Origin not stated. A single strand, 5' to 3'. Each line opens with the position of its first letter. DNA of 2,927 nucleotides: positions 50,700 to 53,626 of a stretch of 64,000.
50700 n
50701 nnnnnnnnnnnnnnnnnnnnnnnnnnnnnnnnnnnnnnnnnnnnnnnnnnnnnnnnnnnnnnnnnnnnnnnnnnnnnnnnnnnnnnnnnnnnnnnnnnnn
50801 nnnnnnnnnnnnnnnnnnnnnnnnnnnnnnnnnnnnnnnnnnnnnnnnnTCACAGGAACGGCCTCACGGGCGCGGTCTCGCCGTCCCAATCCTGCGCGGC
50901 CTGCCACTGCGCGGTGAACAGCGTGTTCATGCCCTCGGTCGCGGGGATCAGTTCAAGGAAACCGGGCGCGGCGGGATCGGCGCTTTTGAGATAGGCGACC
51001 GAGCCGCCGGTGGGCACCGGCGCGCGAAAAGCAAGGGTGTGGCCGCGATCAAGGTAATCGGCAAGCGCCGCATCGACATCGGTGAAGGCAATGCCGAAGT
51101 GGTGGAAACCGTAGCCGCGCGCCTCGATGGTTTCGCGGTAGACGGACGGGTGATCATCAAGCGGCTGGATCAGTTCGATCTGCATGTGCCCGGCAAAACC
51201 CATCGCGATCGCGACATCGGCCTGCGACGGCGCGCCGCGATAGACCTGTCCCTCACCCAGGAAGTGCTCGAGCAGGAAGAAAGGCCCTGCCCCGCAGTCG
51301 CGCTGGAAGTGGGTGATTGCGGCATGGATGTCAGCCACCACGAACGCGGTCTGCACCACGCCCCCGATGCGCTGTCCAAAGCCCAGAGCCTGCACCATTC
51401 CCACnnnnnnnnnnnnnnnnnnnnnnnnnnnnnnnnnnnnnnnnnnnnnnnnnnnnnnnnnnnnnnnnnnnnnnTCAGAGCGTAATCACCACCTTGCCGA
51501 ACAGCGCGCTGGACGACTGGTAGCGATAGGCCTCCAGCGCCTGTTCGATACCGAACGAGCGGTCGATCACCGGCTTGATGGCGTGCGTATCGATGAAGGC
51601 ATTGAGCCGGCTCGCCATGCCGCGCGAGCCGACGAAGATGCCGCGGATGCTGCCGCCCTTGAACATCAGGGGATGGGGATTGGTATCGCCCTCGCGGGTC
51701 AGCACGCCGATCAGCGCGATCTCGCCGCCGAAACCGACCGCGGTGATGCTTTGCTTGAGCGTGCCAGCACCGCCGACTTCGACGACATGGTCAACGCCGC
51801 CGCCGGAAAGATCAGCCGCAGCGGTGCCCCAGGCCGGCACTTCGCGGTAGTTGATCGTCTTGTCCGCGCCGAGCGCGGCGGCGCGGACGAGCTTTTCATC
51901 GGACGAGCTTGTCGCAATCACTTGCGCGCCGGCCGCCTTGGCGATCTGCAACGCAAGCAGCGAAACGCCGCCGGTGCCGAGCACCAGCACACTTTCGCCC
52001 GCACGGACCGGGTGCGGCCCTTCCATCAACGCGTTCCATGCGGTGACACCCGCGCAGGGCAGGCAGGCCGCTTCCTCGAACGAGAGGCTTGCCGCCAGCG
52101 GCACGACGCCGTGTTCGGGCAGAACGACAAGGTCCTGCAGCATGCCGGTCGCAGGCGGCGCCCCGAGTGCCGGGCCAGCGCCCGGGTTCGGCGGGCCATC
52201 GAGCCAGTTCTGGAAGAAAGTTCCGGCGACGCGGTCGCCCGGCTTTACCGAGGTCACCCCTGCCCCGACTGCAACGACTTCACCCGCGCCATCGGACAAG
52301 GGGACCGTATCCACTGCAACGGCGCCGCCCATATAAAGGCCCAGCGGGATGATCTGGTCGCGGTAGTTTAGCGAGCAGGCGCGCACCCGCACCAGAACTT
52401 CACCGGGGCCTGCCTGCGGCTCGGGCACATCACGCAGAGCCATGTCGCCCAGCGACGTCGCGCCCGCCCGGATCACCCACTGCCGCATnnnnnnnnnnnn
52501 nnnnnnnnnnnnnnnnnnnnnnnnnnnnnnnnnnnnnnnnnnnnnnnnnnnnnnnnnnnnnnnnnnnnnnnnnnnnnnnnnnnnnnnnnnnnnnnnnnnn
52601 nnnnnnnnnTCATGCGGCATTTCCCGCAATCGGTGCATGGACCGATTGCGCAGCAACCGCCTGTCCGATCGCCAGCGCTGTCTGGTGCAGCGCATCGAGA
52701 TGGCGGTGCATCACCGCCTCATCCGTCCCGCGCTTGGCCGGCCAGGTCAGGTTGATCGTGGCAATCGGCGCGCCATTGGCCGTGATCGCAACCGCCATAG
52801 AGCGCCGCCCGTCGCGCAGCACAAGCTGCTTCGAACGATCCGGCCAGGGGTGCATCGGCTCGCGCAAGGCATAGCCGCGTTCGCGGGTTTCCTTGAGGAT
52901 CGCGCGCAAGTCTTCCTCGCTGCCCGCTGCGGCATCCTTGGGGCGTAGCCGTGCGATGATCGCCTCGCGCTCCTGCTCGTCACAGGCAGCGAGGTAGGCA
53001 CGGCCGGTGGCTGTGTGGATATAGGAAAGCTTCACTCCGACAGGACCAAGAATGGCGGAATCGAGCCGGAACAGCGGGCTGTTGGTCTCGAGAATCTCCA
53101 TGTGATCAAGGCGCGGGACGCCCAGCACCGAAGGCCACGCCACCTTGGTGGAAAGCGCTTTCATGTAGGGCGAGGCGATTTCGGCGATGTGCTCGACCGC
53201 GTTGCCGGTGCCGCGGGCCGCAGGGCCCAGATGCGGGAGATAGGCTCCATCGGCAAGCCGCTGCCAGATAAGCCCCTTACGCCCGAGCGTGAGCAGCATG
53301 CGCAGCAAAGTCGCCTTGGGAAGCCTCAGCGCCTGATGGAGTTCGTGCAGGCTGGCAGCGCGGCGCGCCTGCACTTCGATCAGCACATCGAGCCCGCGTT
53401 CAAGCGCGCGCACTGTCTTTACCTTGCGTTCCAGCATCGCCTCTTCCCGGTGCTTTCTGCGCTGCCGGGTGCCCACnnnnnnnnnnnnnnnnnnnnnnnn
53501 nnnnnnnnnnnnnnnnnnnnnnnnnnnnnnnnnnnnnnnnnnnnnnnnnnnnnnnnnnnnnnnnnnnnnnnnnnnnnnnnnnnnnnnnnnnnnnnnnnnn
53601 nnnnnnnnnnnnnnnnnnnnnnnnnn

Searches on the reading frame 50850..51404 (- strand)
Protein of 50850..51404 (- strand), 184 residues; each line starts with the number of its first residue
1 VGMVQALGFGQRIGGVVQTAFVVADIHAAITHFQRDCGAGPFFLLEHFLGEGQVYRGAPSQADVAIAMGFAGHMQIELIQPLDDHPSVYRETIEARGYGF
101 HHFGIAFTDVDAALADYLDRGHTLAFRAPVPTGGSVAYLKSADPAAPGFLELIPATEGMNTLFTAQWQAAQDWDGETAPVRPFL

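Call 14: search_protein_families(library=pfam, proteins=[window:50850-51404:-], max_evalue=0.00001)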
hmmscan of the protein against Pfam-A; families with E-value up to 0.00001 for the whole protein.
window:50850-51404:- (184 aa): 1 family
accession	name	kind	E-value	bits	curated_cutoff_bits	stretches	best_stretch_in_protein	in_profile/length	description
PF13669.12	Glyoxalase_4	-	8.5e-18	65.1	27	1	18-137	2-108/109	Glyoxalase/Bleomycin resistance protein/Dioxygenase superfamily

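Call 78: search_solved_structures(query=window:50850-51404:-, max_evalue=0.001)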
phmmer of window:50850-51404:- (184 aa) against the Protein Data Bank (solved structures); distinct sequences matched with E-value up to 0.001: 2.
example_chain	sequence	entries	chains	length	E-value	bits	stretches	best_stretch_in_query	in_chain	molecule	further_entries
3gm5_A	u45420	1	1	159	2.6e-10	43.9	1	15-141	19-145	Lactoylglutathione lyase and related lyases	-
3oa4_A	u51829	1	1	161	6.5e-06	29.5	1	58-142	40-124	glyoxalase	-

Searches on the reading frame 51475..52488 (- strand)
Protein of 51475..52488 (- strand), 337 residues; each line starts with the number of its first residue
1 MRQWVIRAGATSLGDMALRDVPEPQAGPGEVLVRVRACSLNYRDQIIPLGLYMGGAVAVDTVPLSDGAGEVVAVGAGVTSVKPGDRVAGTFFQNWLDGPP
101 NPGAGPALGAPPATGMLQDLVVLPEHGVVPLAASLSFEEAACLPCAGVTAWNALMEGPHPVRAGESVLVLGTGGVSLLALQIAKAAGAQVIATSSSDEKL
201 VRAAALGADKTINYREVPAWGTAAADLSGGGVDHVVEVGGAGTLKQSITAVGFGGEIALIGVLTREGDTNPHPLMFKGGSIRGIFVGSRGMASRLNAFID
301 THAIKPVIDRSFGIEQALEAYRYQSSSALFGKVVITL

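Call 14: search_protein_families(library=pfam, proteins=[window:51475-52488:-], max_evalue=0.00001)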
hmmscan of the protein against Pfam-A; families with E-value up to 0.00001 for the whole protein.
window:51475-52488:- (337 aa): 3 families
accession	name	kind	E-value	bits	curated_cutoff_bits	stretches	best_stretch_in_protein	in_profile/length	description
PF00107.32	ADH_zinc_N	-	1.1e-27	96.9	31.8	1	174-298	1-126/129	Zinc-binding dehydrogenase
PF13602.12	ADH_zinc_N_2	-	1.6e-15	58.7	27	1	206-335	1-134/134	Zinc-binding dehydrogenase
PF08240.17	ADH_N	-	1.7e-15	57.6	23.5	1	27-131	1-102/104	Alcohol dehydrogenase GroES-like domain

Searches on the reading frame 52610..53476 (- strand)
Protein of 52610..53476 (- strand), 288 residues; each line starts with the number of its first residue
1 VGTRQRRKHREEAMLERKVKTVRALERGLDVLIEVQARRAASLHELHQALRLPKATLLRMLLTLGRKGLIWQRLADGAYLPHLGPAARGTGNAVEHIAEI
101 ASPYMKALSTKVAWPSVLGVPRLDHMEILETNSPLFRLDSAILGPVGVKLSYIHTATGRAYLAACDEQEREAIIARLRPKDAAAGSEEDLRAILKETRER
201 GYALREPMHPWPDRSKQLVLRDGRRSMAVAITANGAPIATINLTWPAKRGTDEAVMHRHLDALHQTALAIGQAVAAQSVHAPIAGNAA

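Call 63: search_protein_families(library=pfam, proteins=[window:52610-53476:-], max_evalue=0.00001)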
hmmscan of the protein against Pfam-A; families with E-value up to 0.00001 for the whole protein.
window:52610-53476:- (288 aa): 2 families
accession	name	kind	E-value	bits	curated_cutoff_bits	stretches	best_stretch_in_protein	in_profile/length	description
PF01614.24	IclR_C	-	4.1e-10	39.9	24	1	96-270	8-172/174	Bacterial transcriptional regulator IclR C-terminal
PF09339.16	HTH_IclR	-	5.7e-06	26.5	22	1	24-70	1-48/52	IclR helix-turn-helix domain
